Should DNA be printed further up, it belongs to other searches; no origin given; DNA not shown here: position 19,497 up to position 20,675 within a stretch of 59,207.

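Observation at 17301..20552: Coupled HprK-like kinase / S24-S26 peptidase / PqqD / ABC-exporter operon with no visible substrate: RiPP-like logic without a known core enzyme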

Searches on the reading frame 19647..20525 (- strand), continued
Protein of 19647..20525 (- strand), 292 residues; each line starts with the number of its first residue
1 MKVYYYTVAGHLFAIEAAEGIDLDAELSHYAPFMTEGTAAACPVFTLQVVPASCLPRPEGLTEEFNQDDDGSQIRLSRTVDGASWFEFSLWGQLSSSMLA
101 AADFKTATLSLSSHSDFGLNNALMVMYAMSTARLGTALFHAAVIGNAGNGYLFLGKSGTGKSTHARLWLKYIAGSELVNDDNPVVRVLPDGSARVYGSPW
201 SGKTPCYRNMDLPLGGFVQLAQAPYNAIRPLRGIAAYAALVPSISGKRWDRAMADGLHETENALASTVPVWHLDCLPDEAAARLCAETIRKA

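Call 28: fold_search(model_id=the predicted structure, library=pdb)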
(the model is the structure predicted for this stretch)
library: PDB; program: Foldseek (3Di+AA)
matches with E <= 10: 695; with E <= 0.001: 57
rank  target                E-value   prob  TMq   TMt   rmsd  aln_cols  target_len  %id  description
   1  1oen                  1.4e-06  1.00  0.50  0.31   8.3       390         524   11  PHOSPHOENOLPYRUVATE CARBOXYKINASE (released 1996-11-08)
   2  9a4u_A                4.9e-06  1.00  0.47  0.28  10.0       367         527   12  Integrative model of PCKA-QOX2 by crosslinking MS and deep learning (released 2024-09-18)
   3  1xkv_B                5.2e-06  1.00  0.44  0.27  10.1       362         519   14  Crystal Structure Of ATP-Dependent Phosphoenolpyruvate Carboxykinase From Thermus thermophilus HB8 (released 2005-10-11)
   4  1yvy_B                7.3e-06  1.00  0.45  0.29  11.9       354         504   11  Crystal structure of Anaerobiospirillum succiniciproducens phosphoenolpyruvate carboxykinase (released 2005-07-26)
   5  1ii2_B                8.3e-06  1.00  0.47  0.29   9.2       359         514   11  Crystal Structure of Phosphoenolpyruvate Carboxykinase (PEPCK) from Trypanosoma cruzi (released 2001-11-21)
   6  2pc9_B                8.7e-06  1.00  0.43  0.27  10.1       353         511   13  Crystal Structure Of ATP-Dependent Phosphoenolpyruvate Carboxykinase From Thermus thermophilus HB8 (released 2007-10-02)
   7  1j3b_B                1.2e-05  1.00  0.46  0.28   9.8       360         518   13  Crystal structure of ATP-dependent phosphoenolpyruvate carboxykinase from Thermus thermophilus HB8 (released 2003-02-11)
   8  6asn                  1.2e-05  1.00  0.44  0.27  11.8       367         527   11  E. coli phosphoenolpyruvate carboxykinase K212I F216V mutant bound to methanesulfonate (released 2018-08-29)
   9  1ylh                  1.3e-05  1.00  0.47  0.29  11.3       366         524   13  Crystal Structure of Phosphoenolpyruvate Carboxykinase from Actinobaccilus succinogenes in Complex with Manganese and Py (released 2005-06-28)
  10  6asi                  1.4e-05  1.00  0.42  0.26  11.9       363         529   10  E. coli phosphoenolpyruvate carboxykinase G209S mutant bound to methanesulfonate (released 2018-08-29)
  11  6com                  1.6e-05  1.00  0.44  0.28  11.8       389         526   11  2.3A crystal structure of E. coli phosphoenolpyruvate carboxykinase mutant Asp269Asn (released 2018-04-04)
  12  1ygg                  2.0e-05  1.00  0.45  0.28  11.7       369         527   12  Crystal structure of phosphoenolpyruvate carboxykinase from Actinobacillus succinogenes (released 2005-06-28)
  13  6at4_B                2.1e-05  1.00  0.41  0.25  11.9       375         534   11  E. coli phosphoenolpyruvate carboxykinase bound to thiosulfate (released 2018-08-29)
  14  6crt                  2.5e-05  1.00  0.41  0.26  12.3       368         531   11  Arg65Gln Mutagenic E.coli PCK (released 2018-04-04)
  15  6at3_A                2.8e-05  1.00  0.41  0.25  11.9       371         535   10  E. coli phosphoenolpyruvate carboxykinase Y207F mutant bound to thiosulfate and oxaloacetate (released 2018-08-29)
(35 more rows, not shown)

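Call 31: search_protein_families(library=padloc, proteins=[window:19647-20525:-], max_evalue=0.01)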
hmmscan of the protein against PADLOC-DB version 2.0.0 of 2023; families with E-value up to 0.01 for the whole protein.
window:19647-20525:- (292 aa): 0 families

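Call 41: search_protein_representatives(alignment_id=A1)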
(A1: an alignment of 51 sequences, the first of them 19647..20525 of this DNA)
Query: 51 sequences, 292 profile positions. Proteins with E-value up to 0.001 (for the whole library): 9981; up to 1e-10: 5966; up to 1e-30: 834. The best 150 are listed.
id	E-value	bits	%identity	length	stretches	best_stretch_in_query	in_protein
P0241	3.9e-109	380.6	-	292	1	2-290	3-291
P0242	1.6e-106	372.0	-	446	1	3-290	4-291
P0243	8.7e-105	366.3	-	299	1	3-289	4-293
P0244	1.2e-103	362.6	-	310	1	5-290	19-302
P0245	6.6e-103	360.1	-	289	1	4-288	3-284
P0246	2.8e-101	354.8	-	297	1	5-291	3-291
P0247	3.5e-100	351.2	-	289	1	3-290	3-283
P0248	1.9e-98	345.5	-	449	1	4-290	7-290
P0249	9.4e-96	336.7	-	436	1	4-291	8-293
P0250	1.6e-95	335.9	-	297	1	4-291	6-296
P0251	4.3e-93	327.9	-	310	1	3-289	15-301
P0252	3.9e-91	321.5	-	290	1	2-291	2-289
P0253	2.0e-90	319.2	-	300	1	3-290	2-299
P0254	2.7e-90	318.7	-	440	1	1-291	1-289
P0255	3.6e-90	318.3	-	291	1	2-289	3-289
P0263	4.6e-89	314.7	-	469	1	2-288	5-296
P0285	1.3e-82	293.6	-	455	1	3-289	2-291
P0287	2.0e-82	292.9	-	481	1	3-290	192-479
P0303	4.6e-79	281.9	-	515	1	1-288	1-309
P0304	5.7e-79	281.6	-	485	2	96-290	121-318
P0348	8.9e-75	267.8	-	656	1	24-290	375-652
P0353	2.6e-74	266.3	-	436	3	144-291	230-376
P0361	2.4e-73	263.1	-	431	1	4-290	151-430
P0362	2.6e-73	263.0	-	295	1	4-290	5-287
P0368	1.5e-72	260.5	-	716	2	110-291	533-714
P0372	1.8e-72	260.2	-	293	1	3-291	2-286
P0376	5.5e-72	258.6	-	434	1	2-288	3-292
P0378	1.1e-71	257.7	-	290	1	1-289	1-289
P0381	1.3e-71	257.4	-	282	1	1-290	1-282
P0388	5.4e-71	255.4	-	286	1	7-290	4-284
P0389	8.0e-71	254.8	-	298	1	1-290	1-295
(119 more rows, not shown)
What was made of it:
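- There are thousands of homologues: 834 representative clusters at E<=1e-30 (call 41).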

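Call 42: search_protein_families(library=pfam, proteins=[P0242, P0248, P0263, P0287, P0303, P0304, P0348, P0361, P0368, P0353], max_evalue=0.001)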
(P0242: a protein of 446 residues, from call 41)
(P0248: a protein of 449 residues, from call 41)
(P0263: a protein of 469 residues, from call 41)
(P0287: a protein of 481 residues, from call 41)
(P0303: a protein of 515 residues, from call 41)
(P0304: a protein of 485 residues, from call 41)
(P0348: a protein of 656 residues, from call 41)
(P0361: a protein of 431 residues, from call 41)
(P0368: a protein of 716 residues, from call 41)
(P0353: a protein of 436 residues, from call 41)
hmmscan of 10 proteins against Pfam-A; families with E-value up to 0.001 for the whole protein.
P0242 (446 aa): 1 family
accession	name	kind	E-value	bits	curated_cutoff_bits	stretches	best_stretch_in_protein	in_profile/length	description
PF00717.28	Peptidase_S24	-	0.00056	20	23.3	0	318-400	31-110/116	Peptidase S24-like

P0248 (449 aa): 0 families

P0263 (469 aa): 0 families

P0287 (481 aa): 0 families

P0303 (515 aa): 1 family
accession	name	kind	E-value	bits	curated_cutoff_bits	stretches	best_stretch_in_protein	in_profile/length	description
PF00717.28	Peptidase_S24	-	3.1e-08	33.8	23.3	1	365-446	25-104/116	Peptidase S24-like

P0304 (485 aa): 1 family
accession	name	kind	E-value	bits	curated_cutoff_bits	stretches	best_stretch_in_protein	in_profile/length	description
PF00717.28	Peptidase_S24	-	2e-05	24.7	23.3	1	338-405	28-92/116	Peptidase S24-like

P0348 (656 aa): 3 families
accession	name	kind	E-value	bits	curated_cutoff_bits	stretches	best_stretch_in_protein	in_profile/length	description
PF01509.24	TruB_N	-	3.3e-37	128.6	27.3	1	60-206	7-140/149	TruB family pseudouridylate synthase (N terminal domain)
PF16198.10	TruB_C_2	-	9.8e-07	29.3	29.3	1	255-292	1-38/66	tRNA pseudouridylate synthase B C-terminal domain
PF01293.25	PEPCK_ATP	-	0.00036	19.8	26.5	1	484-548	182-243/465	Phosphoenolpyruvate carboxykinase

P0361 (431 aa): 2 families
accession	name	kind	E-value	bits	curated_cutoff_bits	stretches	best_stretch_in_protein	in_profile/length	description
PF13565.12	HTH_32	-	4.3e-09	37.2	33.7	1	62-143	1-73/73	Homeodomain-like domain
PF07475.17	Hpr_kinase_C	-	0.00022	21.2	33.3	1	278-339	7-64/171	HPr Serine kinase C-terminal domain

P0368 (716 aa): 1 family
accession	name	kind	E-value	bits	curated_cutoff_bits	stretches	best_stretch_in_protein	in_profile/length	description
PF02684.21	LpxB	-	4.5e-73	246.7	22.6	1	4-349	2-348/374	Lipid-A-disaccharide synthetase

P0353 (436 aa): 0 families

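Call 44: list_cluster_members(proteins=[P0242, P0254, P0285, P0303, P0376, P0388, P0389, P0381, P0372, P0362])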
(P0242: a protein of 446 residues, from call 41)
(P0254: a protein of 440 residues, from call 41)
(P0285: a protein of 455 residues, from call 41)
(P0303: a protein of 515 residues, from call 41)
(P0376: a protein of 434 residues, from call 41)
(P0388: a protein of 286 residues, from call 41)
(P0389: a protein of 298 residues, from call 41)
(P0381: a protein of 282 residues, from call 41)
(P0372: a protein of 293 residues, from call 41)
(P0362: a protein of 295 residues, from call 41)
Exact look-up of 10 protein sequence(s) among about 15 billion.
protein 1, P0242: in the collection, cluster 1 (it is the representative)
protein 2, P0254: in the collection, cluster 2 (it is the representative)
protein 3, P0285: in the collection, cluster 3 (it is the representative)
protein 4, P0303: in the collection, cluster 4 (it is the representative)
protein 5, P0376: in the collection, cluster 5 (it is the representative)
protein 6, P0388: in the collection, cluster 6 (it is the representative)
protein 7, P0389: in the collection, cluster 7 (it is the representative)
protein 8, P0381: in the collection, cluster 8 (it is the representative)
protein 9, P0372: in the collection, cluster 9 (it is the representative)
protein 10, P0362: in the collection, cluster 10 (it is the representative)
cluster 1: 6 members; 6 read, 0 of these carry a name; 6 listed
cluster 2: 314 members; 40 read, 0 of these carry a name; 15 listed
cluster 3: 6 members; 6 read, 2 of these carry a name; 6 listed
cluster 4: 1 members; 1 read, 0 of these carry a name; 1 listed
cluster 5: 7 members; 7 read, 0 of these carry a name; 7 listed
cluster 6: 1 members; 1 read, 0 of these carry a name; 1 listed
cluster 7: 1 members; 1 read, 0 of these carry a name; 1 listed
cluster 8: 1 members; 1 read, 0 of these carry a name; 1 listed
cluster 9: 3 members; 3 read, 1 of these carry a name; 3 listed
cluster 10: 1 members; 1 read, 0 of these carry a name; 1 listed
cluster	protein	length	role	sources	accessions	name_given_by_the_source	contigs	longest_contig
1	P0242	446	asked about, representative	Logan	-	-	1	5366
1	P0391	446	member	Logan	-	-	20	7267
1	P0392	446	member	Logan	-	-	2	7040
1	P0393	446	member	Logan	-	-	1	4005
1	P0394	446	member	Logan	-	-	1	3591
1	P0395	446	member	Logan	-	-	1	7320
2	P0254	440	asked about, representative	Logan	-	-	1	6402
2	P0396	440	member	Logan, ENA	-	-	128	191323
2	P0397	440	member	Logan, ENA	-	-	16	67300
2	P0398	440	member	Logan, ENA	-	-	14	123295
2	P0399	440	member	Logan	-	-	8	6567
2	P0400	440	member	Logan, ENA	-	-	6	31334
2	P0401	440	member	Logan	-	-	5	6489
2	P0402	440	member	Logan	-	-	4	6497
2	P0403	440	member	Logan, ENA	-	-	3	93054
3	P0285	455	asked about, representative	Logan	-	-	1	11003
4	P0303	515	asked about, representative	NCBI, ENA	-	-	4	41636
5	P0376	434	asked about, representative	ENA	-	-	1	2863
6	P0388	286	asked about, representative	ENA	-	-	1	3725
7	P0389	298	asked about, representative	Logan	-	-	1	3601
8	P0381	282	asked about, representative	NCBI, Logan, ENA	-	-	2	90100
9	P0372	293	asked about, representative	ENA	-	-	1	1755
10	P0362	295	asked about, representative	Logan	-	-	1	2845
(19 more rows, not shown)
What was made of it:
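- Fusions are maintained on many contigs (call 44).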

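Call 55: search_protein_families(library=pfam, proteins=[P0082, P0287, P0361], max_evalue=0.01)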
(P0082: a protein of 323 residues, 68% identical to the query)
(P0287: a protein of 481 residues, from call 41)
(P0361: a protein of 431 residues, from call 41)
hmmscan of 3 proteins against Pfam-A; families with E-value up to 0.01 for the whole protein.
P0082 (323 aa): 2 families
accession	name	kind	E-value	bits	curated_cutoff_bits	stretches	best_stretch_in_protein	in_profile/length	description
PF00483.29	NTP_transferase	-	3.1e-15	56.9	21.2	1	8-68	2-63/245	Nucleotidyl transferase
PF12804.13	NTP_transf_3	-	0.0083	16.8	27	0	8-66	1-53/160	MobA-like NTP transferase domain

P0287 (481 aa): 0 families

P0361 (431 aa): 4 families
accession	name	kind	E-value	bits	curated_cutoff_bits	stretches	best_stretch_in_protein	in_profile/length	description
PF13565.12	HTH_32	-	4.3e-09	37.2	33.7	1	62-143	1-73/73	Homeodomain-like domain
PF07475.17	Hpr_kinase_C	-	0.00022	21.2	33.3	1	278-339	7-64/171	HPr Serine kinase C-terminal domain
PF13555.12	AAA_29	-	0.0047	17.1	27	0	281-304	13-37/61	P-loop containing region of AAA domain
PF13551.12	HTH_29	-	0.0073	16.8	28.1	0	32-91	1-57/64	Winged helix-turn helix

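Call 62: find_homologous_proteins(query=P0378, max_evalue=0.001)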
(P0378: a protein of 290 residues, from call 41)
Query P0378 (290 aa): 7790 proteins with E <= 0.001 among 8000 candidates; the best 120 are listed.
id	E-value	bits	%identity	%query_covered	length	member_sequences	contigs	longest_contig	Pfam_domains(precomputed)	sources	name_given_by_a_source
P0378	9.1e-191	650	100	100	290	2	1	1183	PF27840.1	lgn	-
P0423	1.0e-154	532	82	100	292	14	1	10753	PF27840.1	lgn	-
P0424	1.3e-66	243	40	98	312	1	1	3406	PF27840.1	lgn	-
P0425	1.5e-66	243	40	98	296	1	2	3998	PF27840.1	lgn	-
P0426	3.2e-66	242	41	100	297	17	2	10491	PF27840.1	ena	-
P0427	3.5e-66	242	40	100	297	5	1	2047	PF27840.1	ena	-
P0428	4.8e-66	241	40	100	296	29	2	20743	PF27840.1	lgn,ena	-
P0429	5.9e-66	241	41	98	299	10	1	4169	PF27840.1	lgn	-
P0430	3.4e-65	238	41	98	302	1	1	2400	PF27840.1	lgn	-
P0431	7.7e-65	237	41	99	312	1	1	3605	PF27840.1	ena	-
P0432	1.2e-64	237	43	99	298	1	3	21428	PF27840.1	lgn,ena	-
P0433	1.4e-64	236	38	99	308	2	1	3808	PF27840.1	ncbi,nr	ncbi:MAG: hypothetical protein K2L22_11440 [Muribaculaceae bacterium]|nr:hypothetical protein [Murib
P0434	1.7e-64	236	40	98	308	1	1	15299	PF27840.1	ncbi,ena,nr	ncbi:MAG: hypothetical protein K2G77_01160 [Muribaculaceae bacterium]|nr:hypothetical protein [Murib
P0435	1.9e-64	236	41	97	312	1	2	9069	PF27840.1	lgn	-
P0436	1.2e-63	233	40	98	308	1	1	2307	PF27840.1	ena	-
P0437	1.3e-63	233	40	98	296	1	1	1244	PF27840.1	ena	-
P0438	1.4e-63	233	39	99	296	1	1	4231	PF27840.1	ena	-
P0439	1.9e-63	233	40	98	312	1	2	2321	PF27840.1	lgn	-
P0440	2.0e-63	233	38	99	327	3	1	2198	PF27840.1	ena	-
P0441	4.7e-63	231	40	100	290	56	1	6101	PF27840.1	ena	-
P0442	1.0e-62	230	39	99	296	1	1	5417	PF27840.1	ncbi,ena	-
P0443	1.2e-62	230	40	99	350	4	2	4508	PF27840.1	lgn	-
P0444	2.6e-62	229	38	99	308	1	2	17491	PF27840.1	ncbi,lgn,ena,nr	ncbi:MAG: hypothetical protein K2K75_14095 [Muribaculaceae bacterium]|nr:hypothetical protein [Murib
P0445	2.8e-62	229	41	98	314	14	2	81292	PF27840.1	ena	-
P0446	4.0e-62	228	39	98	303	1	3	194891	PF27840.1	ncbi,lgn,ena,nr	ncbi:MAG: hypothetical protein HDR88_07935 [Bacteroides sp.]|nr:hypothetical protein [Bacteroides sp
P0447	4.9e-62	228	38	98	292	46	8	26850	PF27840.1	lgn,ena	-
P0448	4.9e-62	228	40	98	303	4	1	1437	PF27840.1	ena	-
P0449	5.8e-62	228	37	99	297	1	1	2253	PF27840.1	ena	-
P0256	8.4e-62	227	38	98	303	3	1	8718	PF27840.1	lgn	-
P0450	8.4e-62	227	39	98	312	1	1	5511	PF27840.1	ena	-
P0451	9.4e-62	227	41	91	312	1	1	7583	PF27840.1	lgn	-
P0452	1.4e-61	227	38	99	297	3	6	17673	PF27840.1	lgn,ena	-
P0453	1.5e-61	226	38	98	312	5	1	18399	PF27840.1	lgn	-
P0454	1.5e-61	226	37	99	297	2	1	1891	PF27840.1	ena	-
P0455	2.5e-61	226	44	82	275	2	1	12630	PF27840.1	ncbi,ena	-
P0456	2.7e-61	226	38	99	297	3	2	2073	PF27840.1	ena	-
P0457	2.9e-61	226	39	99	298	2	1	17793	PF27840.1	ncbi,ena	-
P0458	3.3e-61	225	40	99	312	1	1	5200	PF27840.1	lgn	-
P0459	3.8e-61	225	41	98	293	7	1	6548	PF27840.1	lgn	-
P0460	5.1e-61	225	40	98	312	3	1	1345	PF27840.1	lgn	-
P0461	6.7e-61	224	39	100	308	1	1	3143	PF27840.1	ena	-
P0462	7.1e-61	224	40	99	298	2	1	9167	PF27840.1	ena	-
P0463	7.6e-61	224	40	98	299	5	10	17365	PF27840.1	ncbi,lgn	-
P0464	8.2e-61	224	37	99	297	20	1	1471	PF27840.1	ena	-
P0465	8.5e-61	224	37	99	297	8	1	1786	PF27840.1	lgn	-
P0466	1.1e-60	224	38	98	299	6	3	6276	PF27840.1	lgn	-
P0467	1.2e-60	223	40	96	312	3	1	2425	PF27840.1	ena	-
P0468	1.3e-60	223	39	99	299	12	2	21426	PF27840.1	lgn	-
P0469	1.5e-60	223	38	98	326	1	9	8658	PF27840.1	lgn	-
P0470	1.6e-60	223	38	99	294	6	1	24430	PF27840.1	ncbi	ncbi:MAG: hypothetical protein ACI3ZS_10415 [Candidatus Cryptobacteroides sp.]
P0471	1.7e-60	223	39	99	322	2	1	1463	PF27840.1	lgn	-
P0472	1.8e-60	223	41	98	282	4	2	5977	PF27840.1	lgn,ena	-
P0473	2.0e-60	223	39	100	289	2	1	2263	PF27840.1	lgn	-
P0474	2.5e-60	222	38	99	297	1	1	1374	PF27840.1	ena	-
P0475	3.2e-60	222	40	99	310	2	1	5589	PF27840.1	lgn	-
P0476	3.4e-60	222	39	98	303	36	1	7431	PF27840.1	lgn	-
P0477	3.9e-60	222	37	99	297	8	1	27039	PF27840.1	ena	-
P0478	4.3e-60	222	37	99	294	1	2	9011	PF27840.1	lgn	-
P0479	5.4e-60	221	37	99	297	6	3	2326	PF27840.1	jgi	jgi:hypothetical protein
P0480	5.5e-60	221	37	99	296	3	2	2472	PF27840.1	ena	-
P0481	6.6e-60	221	37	99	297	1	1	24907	PF27840.1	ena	-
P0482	6.7e-60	221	38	99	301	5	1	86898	PF27840.1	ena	-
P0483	6.8e-60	221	38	98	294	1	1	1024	PF27840.1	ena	-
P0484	9.2e-60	221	40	97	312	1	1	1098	PF27840.1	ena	-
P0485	9.8e-60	220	37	99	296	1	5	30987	PF27840.1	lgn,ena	-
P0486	1.1e-59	220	39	98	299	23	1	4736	PF27840.1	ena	-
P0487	1.1e-59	220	47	75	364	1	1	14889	PF27840.1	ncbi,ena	-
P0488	1.3e-59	220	37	99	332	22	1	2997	PF27840.1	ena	-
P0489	1.3e-59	220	37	99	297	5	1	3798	PF27840.1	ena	-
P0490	1.3e-59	220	37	98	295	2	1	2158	PF27840.1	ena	-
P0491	1.4e-59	220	39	97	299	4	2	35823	PF27840.1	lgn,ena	-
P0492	1.4e-59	220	38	99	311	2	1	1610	PF27840.1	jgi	jgi:hypothetical protein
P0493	1.4e-59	220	37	99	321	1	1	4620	PF27840.1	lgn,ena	-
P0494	1.5e-59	220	39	99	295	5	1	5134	PF27840.1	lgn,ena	-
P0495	1.6e-59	220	37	100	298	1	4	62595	PF27840.1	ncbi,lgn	-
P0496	1.7e-59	220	39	98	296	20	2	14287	PF27840.1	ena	-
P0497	1.9e-59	220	37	99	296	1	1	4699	PF27840.1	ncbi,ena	-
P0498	1.9e-59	220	37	99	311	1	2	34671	PF27840.1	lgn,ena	-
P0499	1.9e-59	220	37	98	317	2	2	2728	PF27840.1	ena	-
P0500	2.0e-59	219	37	99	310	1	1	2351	PF27840.1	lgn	-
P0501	2.2e-59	219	40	97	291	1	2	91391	PF27840.1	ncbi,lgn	ncbi:MAG: hypothetical protein ACK5KT_01655 [Dysgonomonas sp.]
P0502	2.3e-59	219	37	99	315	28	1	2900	PF27840.1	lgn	-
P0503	3.3e-59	219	36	99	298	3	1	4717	PF27840.1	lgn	-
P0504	3.4e-59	219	57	59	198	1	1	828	PF27840.1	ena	-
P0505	3.9e-59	219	38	98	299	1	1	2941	PF27840.1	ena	-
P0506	5.0e-59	218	40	98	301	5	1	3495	PF27840.1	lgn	-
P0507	5.4e-59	218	37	98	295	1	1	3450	PF27840.1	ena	-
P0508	5.6e-59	218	36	99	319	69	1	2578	PF27840.1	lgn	-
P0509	6.1e-59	218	36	100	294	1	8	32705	PF27840.1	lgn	-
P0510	6.1e-59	218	38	98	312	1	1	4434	PF27840.1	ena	-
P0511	6.4e-59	218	38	98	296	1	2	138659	PF27840.1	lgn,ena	-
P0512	6.7e-59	218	40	98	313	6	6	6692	PF27840.1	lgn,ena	-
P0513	6.8e-59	218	38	98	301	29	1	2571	PF27840.1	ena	-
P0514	7.2e-59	218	40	98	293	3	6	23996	PF27840.1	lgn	-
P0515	1.0e-58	217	35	98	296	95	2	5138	PF27840.1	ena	-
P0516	1.1e-58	217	36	99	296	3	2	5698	PF27840.1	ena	-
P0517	1.3e-58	217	39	99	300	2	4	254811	PF27840.1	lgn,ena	-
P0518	1.4e-58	217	35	98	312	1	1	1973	PF27840.1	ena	-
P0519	1.5e-58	217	37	99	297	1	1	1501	PF27840.1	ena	-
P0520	1.8e-58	216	37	99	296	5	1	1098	PF27840.1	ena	-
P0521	2.2e-58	216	38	97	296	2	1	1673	PF27840.1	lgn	-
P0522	2.2e-58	216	36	99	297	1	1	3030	PF27840.1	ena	-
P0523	2.4e-58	216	39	98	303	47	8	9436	PF27840.1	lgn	-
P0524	2.4e-58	216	38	99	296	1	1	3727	PF27840.1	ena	-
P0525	2.5e-58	216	40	97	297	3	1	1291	PF27840.1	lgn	-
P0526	2.5e-58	216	37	99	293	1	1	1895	PF27840.1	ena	-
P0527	2.7e-58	216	37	99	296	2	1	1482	PF27840.1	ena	-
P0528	2.7e-58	216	40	98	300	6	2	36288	PF27840.1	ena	-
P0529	2.8e-58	216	35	98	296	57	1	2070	PF27840.1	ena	-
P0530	3.3e-58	215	37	98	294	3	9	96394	PF27840.1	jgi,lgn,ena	-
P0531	3.5e-58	215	38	97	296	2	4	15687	PF27840.1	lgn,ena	-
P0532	3.7e-58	215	36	99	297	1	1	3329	PF27840.1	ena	-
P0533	3.7e-58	215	35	100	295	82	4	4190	PF27840.1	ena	-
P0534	4.0e-58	215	38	100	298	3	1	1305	PF27840.1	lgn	-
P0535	4.2e-58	215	37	98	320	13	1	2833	PF27840.1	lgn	-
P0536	4.2e-58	215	38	98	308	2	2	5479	PF27840.1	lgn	-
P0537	4.9e-58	215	37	99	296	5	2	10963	PF27840.1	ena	-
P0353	5.2e-58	215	41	79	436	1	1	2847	PF27840.1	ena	-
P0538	5.7e-58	215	37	98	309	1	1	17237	PF27840.1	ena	-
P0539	5.8e-58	215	38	99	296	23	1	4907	PF27840.1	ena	-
